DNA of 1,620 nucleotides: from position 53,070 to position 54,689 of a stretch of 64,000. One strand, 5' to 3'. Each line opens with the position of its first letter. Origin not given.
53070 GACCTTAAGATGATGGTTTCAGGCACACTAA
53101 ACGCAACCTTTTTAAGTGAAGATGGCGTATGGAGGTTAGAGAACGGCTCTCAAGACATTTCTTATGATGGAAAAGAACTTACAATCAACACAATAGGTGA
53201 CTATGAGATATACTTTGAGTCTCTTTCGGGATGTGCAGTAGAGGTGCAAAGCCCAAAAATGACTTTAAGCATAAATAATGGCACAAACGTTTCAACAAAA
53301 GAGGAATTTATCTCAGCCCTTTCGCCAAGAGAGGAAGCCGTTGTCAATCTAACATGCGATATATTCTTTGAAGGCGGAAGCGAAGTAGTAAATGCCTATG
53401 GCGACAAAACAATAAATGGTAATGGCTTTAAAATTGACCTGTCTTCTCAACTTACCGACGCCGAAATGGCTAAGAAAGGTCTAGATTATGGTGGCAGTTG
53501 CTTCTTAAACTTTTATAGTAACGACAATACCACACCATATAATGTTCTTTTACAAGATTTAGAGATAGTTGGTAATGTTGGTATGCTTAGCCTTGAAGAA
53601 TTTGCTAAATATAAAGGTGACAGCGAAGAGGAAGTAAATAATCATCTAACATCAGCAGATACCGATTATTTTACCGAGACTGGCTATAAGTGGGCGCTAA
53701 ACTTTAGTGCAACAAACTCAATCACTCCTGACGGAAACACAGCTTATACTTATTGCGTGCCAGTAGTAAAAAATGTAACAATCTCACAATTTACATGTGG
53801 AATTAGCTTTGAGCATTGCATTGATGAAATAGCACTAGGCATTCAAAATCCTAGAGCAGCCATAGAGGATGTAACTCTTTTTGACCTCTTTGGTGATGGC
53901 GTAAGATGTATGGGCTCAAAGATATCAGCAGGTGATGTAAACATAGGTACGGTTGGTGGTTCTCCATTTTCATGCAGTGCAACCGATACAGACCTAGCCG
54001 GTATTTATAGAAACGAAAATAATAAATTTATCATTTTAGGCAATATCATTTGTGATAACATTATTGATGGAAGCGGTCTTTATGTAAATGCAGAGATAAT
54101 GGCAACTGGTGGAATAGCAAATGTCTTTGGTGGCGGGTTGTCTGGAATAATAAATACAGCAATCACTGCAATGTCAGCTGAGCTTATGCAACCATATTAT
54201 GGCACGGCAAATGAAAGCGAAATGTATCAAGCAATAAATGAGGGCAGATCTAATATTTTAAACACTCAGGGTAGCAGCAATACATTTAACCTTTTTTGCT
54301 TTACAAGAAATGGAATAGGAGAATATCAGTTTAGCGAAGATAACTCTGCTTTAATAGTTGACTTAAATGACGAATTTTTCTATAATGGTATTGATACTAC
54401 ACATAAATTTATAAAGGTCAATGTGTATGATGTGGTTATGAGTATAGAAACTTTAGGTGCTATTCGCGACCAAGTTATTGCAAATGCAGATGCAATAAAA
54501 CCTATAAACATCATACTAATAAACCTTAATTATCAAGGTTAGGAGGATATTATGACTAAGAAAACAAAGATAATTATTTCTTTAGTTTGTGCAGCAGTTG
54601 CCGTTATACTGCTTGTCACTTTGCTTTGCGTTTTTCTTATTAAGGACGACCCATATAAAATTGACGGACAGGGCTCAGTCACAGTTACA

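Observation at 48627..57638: Five-gene cluster: ABC ATPase, 534-aa fused permease and three large anchored extracytoplasmic proteins of unknown function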

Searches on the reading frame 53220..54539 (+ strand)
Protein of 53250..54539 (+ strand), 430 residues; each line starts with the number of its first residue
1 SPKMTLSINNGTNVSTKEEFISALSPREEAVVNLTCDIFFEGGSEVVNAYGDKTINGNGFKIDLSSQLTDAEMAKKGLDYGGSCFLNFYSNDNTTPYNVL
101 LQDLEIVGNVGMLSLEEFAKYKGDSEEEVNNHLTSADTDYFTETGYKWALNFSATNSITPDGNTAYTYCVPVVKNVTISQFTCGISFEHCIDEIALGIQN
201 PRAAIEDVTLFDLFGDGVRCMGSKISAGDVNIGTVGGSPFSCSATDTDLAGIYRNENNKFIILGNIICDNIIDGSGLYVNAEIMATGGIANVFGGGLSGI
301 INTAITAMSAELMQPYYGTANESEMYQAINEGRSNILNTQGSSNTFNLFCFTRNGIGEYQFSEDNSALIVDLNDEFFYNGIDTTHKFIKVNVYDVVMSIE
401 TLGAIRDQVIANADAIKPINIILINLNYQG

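Call 61: search_solved_structures(query=window:53250-54539:+, max_evalue=1)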
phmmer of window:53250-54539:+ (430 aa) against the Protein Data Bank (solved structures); distinct sequences matched with E-value up to 1: 0.

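Call 64: search_solved_structures(query=A7, max_evalue=1)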
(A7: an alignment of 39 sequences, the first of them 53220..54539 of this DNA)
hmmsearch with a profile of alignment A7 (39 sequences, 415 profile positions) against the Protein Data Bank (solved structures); distinct sequences matched with E-value up to 1: 0.

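Call 110: search_protein_families(library=pfam, alignment_id=A7, max_evalue=0.1)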
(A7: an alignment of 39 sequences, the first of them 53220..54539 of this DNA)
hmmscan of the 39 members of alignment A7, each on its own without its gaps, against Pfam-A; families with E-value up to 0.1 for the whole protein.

A. member 1, window:53220-54539:+ (440 aa): 1 family
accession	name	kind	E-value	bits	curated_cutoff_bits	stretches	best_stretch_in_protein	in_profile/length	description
PF20585.4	Pectate_lyase_5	-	5e-07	30.4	24.3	1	22-125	2-99/126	Putative pectate lyase-like adhesive domain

B. families by the number of members that match (of 39 scanned): 9 families
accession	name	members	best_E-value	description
PF20585.4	Pectate_lyase_5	13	1e-11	Putative pectate lyase-like adhesive domain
PF10959.13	DUF2761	2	0.025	Protein of unknown function (DUF2761)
PF20195.4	DUF6558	1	0.00028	Phage tail protein N-terminal domain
PF20942.3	DUF4785_2nd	1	0.0021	Domain of unknown function (DUF4785) central domain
PF21461.3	HL_N-beta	1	0.016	Hyaluronate lyase, N-terminal beta-sheet domain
PF00190.28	Cupin_1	1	0.043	Cupin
PF14783.12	BBS2_Mid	1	0.064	Ciliary BBSome complex subunit 2, middle region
PF24370.1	DUF7526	1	0.066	Family of unknown function (DUF7526)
PF09260.17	A_amylase_dom_C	1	0.1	Alpha-amylase, domain C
